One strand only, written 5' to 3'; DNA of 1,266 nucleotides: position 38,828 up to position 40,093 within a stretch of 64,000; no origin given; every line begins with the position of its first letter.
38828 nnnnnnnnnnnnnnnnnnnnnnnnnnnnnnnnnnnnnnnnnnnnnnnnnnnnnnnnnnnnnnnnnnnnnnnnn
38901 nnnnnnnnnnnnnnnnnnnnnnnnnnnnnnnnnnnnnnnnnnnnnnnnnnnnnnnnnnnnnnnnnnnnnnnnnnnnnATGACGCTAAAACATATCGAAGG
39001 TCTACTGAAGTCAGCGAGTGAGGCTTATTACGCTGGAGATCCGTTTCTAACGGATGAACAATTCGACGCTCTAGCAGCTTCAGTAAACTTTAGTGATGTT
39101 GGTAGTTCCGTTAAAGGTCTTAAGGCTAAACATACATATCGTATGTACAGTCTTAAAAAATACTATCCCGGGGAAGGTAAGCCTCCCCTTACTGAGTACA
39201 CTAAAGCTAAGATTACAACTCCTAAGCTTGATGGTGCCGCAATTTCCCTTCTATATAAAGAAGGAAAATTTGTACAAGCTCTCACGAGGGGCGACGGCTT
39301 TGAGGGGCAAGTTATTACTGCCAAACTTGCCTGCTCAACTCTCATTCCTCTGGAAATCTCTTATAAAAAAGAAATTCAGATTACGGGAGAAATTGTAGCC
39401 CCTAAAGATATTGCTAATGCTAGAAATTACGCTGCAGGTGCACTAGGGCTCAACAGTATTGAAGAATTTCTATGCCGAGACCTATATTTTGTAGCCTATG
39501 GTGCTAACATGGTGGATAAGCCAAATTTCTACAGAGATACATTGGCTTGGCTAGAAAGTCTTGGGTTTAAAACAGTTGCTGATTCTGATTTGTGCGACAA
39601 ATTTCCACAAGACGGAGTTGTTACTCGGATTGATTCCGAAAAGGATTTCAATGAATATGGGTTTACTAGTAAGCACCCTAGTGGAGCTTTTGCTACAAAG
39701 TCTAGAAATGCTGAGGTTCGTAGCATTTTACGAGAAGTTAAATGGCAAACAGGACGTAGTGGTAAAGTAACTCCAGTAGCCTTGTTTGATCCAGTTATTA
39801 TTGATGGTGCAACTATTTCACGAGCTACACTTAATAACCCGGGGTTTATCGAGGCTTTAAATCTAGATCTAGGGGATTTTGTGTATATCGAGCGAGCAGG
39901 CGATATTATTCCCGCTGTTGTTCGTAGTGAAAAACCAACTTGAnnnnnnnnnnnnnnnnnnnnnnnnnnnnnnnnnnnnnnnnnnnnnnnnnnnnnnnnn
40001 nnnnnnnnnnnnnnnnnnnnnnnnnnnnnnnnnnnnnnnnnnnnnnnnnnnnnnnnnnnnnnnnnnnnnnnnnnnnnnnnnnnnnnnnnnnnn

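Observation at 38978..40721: NAD-dependent DNA ligase encoded as two separate genes with a full consensus promoter between them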

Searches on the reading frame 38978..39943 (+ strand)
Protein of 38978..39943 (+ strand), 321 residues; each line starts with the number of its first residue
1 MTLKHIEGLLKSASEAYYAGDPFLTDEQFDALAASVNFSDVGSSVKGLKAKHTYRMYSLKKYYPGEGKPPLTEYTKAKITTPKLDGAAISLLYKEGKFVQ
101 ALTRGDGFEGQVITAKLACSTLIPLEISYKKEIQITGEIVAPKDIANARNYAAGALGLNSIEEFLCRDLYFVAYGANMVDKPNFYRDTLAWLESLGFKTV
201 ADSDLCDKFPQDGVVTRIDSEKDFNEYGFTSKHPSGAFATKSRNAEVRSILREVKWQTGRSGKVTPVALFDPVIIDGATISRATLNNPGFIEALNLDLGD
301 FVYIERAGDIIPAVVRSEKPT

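Call 3: search_protein_families(library=pfam, proteins=[window:38978-39940:+], max_evalue=0.01)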
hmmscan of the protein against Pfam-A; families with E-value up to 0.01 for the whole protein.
window:38978-39940:+ (321 aa): 2 families
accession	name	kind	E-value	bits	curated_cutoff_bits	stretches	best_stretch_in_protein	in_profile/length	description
PF01653.23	DNA_ligase_aden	-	4.7e-26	92.3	27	1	50-208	7-197/253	NAD-dependent DNA ligase adenylation domain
PF03120.22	DNA_ligase_OB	-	1.1e-24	86.5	32.9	1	250-317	3-70/79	NAD-dependent DNA ligase OB-fold domain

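Call 5: search_dna_similar(query=window:38978-39940:+, collection=phages, mode=protein, max_rows=40, rows=spread)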
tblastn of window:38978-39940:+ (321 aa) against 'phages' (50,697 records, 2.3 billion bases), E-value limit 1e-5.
Records with a match: 1184; places in all: 1188; records where one place covers at least 80% of the query: 1046.
Best place of each record, by identity: <60% 1184.
By first word of the organism name: Vibrio 382; Salmonella 268; Escherichia 133; Klebsiella 88; Pseudomonas 46; Bacteriophage 42; Aeromonas 26; Erwinia 18; Rhizobium 15; Ralstonia 14; and 45 more.
By host as written in the record: - 390; Escherichia coli 44; Salmonella enterica subsp. enterica serovar Enteritidis PT1 39; Vibrio harveyi BAA-1116 36; Klebsiella pneumoniae 28; Salmonella sp. 25; Salmonella enterica 22; Salmonella enterica subsp. enterica serovar Enteritidis 21; and 249 more.
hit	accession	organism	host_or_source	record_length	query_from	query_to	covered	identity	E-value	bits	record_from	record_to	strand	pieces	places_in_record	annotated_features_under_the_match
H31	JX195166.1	Pectobacterium phage My1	-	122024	6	315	97%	46.1%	1e-73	251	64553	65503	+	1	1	putative NAD-dependent DNA ligase subunit A | hypothetical protein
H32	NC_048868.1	Salmonella phage rokbiter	Salmonella enterica subsp. enterica ...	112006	2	315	98%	43.1%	2e-64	225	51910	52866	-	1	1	NAD-dependent DNA ligase | hypothetical protein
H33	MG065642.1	Campylobacter phage A148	Campylobacter jejuni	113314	2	315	98%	43.1%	3e-64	225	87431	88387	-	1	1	record has no annotation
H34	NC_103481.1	Salmonella phage vB STyj5-1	Salmonella enterica subsp. enterica ...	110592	2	315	98%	42.8%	1e-63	223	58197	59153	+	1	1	DNA ligase | hypothetical protein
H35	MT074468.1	Salmonella phage rutana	Salmonella enterica subsp. enterica ...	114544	3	315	98%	42.9%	8e-64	223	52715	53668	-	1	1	NAD-dependent DNA ligase subunit A | hypothetical protein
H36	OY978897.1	Klebsiella phage vB_Kpn_K30lambda2.2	-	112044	3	315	98%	42.7%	1e-66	232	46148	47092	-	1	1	NAD-dependent DNA ligase | unknown function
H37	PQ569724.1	Klebsiella phage vB_Kpl_K7_rec24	Raoultella planticola K57 (synonym: ...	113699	3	315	98%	42.7%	2e-66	231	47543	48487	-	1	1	NAD-dependent DNA ligase | hypothetical protein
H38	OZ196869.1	Vibrio phage 70E35-1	Seawater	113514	10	315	95%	43.6%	2e-65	228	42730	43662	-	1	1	NAD-dependent DNA ligase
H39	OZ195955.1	Vibrio phage D420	Seawater and oysters mix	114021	10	315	95%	43.6%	2e-65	228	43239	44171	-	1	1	NAD-dependent DNA ligase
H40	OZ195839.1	Vibrio phage D304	Seawater and oysters mix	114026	10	315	95%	43.6%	2e-65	228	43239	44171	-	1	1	NAD-dependent DNA ligase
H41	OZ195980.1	Vibrio phage D372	Seawater and oysters mix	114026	10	315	95%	43.6%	2e-65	228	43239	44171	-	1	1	NAD-dependent DNA ligase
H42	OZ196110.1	Vibrio phage D368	Seawater and oysters mix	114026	10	315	95%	43.6%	2e-65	228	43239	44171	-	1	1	NAD-dependent DNA ligase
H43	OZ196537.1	Vibrio phage D142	Seawater and oysters mix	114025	10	315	95%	43.6%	2e-65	228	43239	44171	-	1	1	NAD-dependent DNA ligase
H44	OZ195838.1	Vibrio phage D306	Seawater and oysters mix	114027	10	315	95%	43.6%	2e-65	228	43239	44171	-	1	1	NAD-dependent DNA ligase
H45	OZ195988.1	Vibrio phage D353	Seawater and oysters mix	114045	10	315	95%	43.6%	2e-65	228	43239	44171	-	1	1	NAD-dependent DNA ligase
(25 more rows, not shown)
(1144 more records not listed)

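Call 7: get_annotated_region(hit=H31, flank=2500)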
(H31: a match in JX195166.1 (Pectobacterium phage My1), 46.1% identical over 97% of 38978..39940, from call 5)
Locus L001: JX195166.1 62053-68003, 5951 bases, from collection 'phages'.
description: Pectobacterium phage My1, complete genome.
organism: Pectobacterium phage My1 (NCBI taxid 1204539)
taxonomy: Viruses; Duplodnaviria; Heunggongvirae; Uroviricota; Caudoviricetes; Demerecviridae; Mccorquodalevirinae; Myunavirus; Myunavirus My1
host: -; source: -; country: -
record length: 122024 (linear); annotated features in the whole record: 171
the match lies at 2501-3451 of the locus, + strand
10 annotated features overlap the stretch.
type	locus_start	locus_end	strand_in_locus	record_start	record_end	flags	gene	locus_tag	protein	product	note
CDS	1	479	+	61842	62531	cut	-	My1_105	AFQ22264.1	D2 protein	-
CDS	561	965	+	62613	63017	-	-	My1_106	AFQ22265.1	putative D3 protein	-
CDS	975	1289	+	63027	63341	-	-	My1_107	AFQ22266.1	hypothetical protein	-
CDS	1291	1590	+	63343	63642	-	-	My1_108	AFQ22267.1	putative ssDNA-binding transcriptional regulator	-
CDS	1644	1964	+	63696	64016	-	-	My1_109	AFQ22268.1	hypothetical protein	-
CDS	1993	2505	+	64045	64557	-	-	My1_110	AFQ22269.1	hypothetical protein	-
CDS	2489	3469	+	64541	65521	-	-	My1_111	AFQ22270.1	putative NAD-dependent DNA ligase subunit A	-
CDS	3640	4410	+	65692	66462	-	-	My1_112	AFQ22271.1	putative NAD-dependent DNA ligase subunit B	-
CDS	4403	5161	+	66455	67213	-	-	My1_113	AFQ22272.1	putative D5 protein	-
CDS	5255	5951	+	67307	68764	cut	-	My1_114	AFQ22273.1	putative DNA helicase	-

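Call 14: search_solved_structures(query=window:38978-39940:+, show_alignments=1)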
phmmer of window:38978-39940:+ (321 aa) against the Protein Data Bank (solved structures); distinct sequences matched with E-value up to 0.001: 28.
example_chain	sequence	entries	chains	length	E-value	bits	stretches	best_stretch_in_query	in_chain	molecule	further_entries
9hu3_A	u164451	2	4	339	1.3e-61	212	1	6-316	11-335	DNA ligase (NAD(+))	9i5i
4glx_A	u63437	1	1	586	3.4e-30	108.7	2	206-316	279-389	DNA ligase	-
2owo_A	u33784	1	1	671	4.8e-30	108.3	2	206-316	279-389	DNA ligase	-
5tt5_A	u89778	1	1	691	2.3e-29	106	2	206-316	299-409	DNA ligase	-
8ak4_A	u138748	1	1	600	4.2e-29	105.1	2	208-316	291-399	DNA ligase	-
1v9p_A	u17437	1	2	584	9.9e-29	103.9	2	209-317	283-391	DNA ligase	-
1dgs_A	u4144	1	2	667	4e-24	88.8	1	209-317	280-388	DNA LIGASE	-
3sgi_A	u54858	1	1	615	7.1e-22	81.4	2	212-315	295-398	DNA ligase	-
3uq8_A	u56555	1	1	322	1.8e-13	53.8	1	81-208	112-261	DNA ligase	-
4uco_A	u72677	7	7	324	1.9e-13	53.7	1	81-208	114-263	DNA LIGASE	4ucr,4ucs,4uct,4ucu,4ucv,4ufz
3pn1_A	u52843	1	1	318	2.7e-13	53.2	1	81-208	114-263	DNA ligase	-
3bac_A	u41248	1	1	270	3.4e-13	52.9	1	81-207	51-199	DNA ligase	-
1tae_A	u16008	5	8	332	4.5e-12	49.2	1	49-208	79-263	DNA ligase, NAD-dependent | DNA ligase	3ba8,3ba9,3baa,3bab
1ta8_A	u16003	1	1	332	8.8e-12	48.3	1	49-208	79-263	DNA ligase, NAD-dependent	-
4eeq_A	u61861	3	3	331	1.3e-11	47.7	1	49-208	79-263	DNA ligase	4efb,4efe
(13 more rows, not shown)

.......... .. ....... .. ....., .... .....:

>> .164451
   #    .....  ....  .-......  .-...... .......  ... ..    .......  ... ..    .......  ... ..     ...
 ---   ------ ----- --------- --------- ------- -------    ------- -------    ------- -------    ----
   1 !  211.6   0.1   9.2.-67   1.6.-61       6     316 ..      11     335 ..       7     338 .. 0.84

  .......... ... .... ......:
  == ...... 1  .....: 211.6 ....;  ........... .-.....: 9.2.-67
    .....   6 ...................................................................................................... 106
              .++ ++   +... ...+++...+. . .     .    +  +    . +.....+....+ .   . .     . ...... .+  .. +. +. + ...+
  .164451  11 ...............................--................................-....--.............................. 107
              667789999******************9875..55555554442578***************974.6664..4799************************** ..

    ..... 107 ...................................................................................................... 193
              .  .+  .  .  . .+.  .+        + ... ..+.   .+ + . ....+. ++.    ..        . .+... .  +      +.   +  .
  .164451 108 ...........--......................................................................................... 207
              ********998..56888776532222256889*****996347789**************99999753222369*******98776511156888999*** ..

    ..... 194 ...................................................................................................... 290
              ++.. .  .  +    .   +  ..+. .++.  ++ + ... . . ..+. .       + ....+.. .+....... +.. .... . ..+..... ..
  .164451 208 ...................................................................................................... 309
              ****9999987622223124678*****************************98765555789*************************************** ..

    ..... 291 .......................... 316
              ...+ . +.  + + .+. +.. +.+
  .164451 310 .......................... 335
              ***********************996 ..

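Call 24: find_related_loci(query=window:38978-39940:+, collection=viral_contigs, flank=3000)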
Query window:38978-39940:+ (321 aa) in viral_contigs; peptide patterns used: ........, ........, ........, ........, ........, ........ (x = any residue, [..] = any of these).
90 stretches matched a pattern; 76 encode a relative of the query (tblastn E <= 1e-3); 76 distinct loci.
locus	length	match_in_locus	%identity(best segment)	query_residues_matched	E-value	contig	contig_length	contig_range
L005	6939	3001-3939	54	1-316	3e-103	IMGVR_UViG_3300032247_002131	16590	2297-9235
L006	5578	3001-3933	55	6-316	1e-102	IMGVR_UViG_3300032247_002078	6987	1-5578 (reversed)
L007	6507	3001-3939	54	1-316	1e-102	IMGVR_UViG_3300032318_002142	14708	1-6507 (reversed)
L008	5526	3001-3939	54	1-316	5e-102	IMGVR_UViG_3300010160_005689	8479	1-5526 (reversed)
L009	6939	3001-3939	54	1-316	4e-102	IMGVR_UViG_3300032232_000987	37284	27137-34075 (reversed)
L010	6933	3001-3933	54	6-316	3e-102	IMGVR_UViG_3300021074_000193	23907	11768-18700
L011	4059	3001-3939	54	1-316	1e-101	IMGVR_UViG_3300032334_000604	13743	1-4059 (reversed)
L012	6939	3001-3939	54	1-316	1e-101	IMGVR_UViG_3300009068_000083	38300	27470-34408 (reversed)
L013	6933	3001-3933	54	6-316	4e-101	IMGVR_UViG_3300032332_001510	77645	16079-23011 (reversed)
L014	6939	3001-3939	54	1-316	6e-101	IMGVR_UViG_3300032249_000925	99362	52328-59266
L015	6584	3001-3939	53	1-316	7e-101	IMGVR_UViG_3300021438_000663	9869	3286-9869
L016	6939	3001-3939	53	1-316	4e-101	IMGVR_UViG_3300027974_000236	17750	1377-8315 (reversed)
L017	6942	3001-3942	52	3-316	4e-101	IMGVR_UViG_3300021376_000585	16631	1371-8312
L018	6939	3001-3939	54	1-316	2e-100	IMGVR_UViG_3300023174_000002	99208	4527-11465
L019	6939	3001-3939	53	1-316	3e-100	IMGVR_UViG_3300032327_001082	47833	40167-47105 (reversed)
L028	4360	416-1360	50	1-316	3e-98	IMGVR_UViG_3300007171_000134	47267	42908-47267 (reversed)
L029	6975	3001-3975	54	1-316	4e-98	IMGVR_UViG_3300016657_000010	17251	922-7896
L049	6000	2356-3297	50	3-316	2e-94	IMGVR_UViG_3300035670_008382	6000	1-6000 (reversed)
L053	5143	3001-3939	52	3-316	6e-93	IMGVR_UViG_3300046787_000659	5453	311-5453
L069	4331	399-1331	49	3-316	3e-90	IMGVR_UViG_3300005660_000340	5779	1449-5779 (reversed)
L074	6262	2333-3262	49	9-316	4e-87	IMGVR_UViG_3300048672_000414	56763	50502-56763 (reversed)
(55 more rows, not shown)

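Call 32: search_protein_families(library=pfam, proteins=[L028:1434-2117:+, L049:3363-4271:+, L053:4010-4690:+, L069:1407-2312:+, L074:3289-4197:+, L029:4408-4650:+, L029:4191-4415:+], max_evalue=0.01)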
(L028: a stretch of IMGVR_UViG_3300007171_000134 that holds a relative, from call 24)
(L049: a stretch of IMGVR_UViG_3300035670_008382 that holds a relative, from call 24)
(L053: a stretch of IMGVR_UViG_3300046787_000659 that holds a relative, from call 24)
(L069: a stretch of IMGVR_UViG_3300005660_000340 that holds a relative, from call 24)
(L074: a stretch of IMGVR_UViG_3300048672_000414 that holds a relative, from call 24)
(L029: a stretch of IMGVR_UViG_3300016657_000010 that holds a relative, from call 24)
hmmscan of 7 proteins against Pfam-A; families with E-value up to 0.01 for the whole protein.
L028:1434-2117:+ (228 aa): 2 families
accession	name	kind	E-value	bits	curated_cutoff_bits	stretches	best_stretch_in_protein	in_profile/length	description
PF01541.30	GIY-YIG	-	3.6e-05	24.4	22.6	1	3-60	2-56/78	GIY-YIG catalytic domain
PF22083.2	I-HmuI_NUMOD-like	-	0.0055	16.7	27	0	183-223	3-43/46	DNA endonuclease I-HmuI-like, NUMOD-like domain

L049:3363-4271:+ (303 aa): 6 families
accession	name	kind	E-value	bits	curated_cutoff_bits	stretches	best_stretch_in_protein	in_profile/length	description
PF01541.30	GIY-YIG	-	0.00015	22.4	22.6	1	6-93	3-78/78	GIY-YIG catalytic domain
PF04297.20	UPF0122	-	0.00019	22.1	22.7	0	192-225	25-58/101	Putative helix-turn-helix protein, YlxM / p13 like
PF13384.12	HTH_23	-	0.00067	19.8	24.6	0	197-222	15-39/50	Homeodomain-like domain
PF08281.18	Sigma70_r4_2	-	0.0039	17.3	25.7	0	133-147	29-43/54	Sigma-70, region 4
PF13412.12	HTH_24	-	0.0059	16.6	21.9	0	133-150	20-37/48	Winged helix-turn-helix DNA-binding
PF12728.13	HTH_17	-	0.0086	16.8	27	0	201-224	2-25/51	Helix-turn-helix domain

L053:4010-4690:+ (227 aa): 12 families
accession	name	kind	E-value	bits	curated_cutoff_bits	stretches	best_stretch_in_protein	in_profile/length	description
PF22083.2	I-HmuI_NUMOD-like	-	1.1e-07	31.7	27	1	184-224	3-43/46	DNA endonuclease I-HmuI-like, NUMOD-like domain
PF01541.30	GIY-YIG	-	8.3e-07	29.7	22.6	1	4-43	3-42/78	GIY-YIG catalytic domain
PF04545.22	Sigma70_r4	-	4.7e-06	26.4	24.1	0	121-141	20-40/50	Sigma-70, region 4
PF13412.12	HTH_24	-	3e-05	24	21.9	0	113-139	11-35/48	Winged helix-turn-helix DNA-binding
PF01022.26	HTH_5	-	0.0001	22.5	22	0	113-146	7-41/47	Bacterial regulatory protein, arsR family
PF01381.28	HTH_3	-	0.00027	21.3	23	0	197-218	13-34/55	Helix-turn-helix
PF08279.18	HTH_11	-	0.0003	21.1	25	0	120-139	14-33/55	HTH domain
PF13384.12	HTH_23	-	0.00092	19.4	24.6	0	121-140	17-36/50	Homeodomain-like domain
PF13404.12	HTH_AsnC-type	-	0.0034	17.6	27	0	120-138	16-34/42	AsnC-type helix-turn-helix domain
PF01325.25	Fe_dep_repress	-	0.0045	17.6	26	0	192-215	21-44/60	Iron dependent repressor, N-terminal DNA binding domain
PF08281.18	Sigma70_r4_2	-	0.0064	16.5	25.7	0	123-139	28-44/54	Sigma-70, region 4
PF08280.17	HTH_Mga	-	0.0094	16.4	23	0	119-141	17-39/59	M protein trans-acting positive regulator (MGA) HTH domain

L069:1407-2312:+ (302 aa): 1 family
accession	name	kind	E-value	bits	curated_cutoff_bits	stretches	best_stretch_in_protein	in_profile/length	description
PF01541.30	GIY-YIG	-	0.00012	22.7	22.6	1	2-90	2-78/78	GIY-YIG catalytic domain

L074:3289-4197:+ (303 aa): 2 families
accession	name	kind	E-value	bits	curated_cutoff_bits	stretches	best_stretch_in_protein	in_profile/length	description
PF22083.2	I-HmuI_NUMOD-like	-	6e-06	26.2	27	0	200-242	2-44/46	DNA endonuclease I-HmuI-like, NUMOD-like domain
PF01541.30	GIY-YIG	-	0.0023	18.6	22.6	1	22-98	3-74/78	GIY-YIG catalytic domain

L029:4408-4650:+ (81 aa): 1 family
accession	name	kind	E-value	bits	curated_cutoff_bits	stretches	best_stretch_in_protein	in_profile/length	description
PF00332.24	Glyco_hydro_17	-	0.0069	16.5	28.2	1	27-77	204-254/306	Glycosyl hydrolases family 17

L029:4191-4415:+ (75 aa): 1 family
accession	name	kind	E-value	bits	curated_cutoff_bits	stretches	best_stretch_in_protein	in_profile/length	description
PF24875.1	DUF7736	-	6.4e-15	55.5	25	1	9-68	2-58/59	Domain of unknown function (DUF7736)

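Call 54: find_encoding_contigs(protein=window:38978-39943:+, flank=1500, max_places=4)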
Protein window:38978-39943:+ (321 aa): 5 contigs read that carry it; 2 places shown.
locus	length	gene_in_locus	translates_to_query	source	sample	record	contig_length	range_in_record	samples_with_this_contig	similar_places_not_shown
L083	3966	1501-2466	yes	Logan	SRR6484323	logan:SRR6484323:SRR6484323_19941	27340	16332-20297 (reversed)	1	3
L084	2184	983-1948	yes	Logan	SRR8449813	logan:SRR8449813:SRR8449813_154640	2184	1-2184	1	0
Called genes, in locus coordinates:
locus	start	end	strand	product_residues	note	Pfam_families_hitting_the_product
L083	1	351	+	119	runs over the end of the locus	PF26822:Phage_T5_A2 (weak)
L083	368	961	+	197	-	-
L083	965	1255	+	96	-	-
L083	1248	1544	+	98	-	PF02229:PC4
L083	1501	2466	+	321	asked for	PF01653:DNA_ligase_aden, PF03120:OB_DNA_ligase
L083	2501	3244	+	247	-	PF00533:BRCT, PF12738:PTCB-BRCT (weak)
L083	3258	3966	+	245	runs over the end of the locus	PF24410:wHTH-HSP90_Na-assoc (weak), PF08281:Sigma70_r4_2 (faint)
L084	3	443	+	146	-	?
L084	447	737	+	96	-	-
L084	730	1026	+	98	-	PF02229:PC4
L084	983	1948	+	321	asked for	PF01653:DNA_ligase_aden, PF03120:OB_DNA_ligase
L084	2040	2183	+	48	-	?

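Call 66: find_related_loci(query=window:38978-39940:+, collection=metagenome_contigs, flank=1500)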
Query window:38978-39940:+ (321 aa) in metagenome_contigs; peptide patterns used: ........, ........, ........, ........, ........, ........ (x = any residue, [..] = any of these).
296 stretches matched a pattern; 93 encode a relative of the query (tblastn E <= 1e-3); the best 80 are kept; 80 distinct loci.
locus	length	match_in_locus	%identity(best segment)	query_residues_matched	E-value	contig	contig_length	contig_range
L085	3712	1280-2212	56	6-316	4e-104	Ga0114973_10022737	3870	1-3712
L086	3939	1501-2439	54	1-316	3e-102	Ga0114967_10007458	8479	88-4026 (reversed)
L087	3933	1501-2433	54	6-316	2e-102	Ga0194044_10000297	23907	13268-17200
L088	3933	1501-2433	54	6-316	2e-101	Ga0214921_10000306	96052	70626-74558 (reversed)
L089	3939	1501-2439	53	1-316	4e-101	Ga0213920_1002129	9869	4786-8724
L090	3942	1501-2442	52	3-316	3e-101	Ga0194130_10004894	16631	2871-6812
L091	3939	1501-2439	53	1-316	5e-101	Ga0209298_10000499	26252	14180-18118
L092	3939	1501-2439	54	1-316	1e-100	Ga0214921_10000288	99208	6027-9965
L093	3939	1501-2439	53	1-316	2e-100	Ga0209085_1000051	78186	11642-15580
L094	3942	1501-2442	52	1-316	1e-99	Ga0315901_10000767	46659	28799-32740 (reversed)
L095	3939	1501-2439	54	1-316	8e-102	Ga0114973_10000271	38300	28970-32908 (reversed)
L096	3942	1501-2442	51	2-316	1e-98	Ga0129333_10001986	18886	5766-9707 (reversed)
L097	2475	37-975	51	3-316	4e-99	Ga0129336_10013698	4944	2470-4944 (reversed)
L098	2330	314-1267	51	1-316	4e-102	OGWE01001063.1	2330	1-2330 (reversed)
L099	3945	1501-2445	52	1-316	5e-98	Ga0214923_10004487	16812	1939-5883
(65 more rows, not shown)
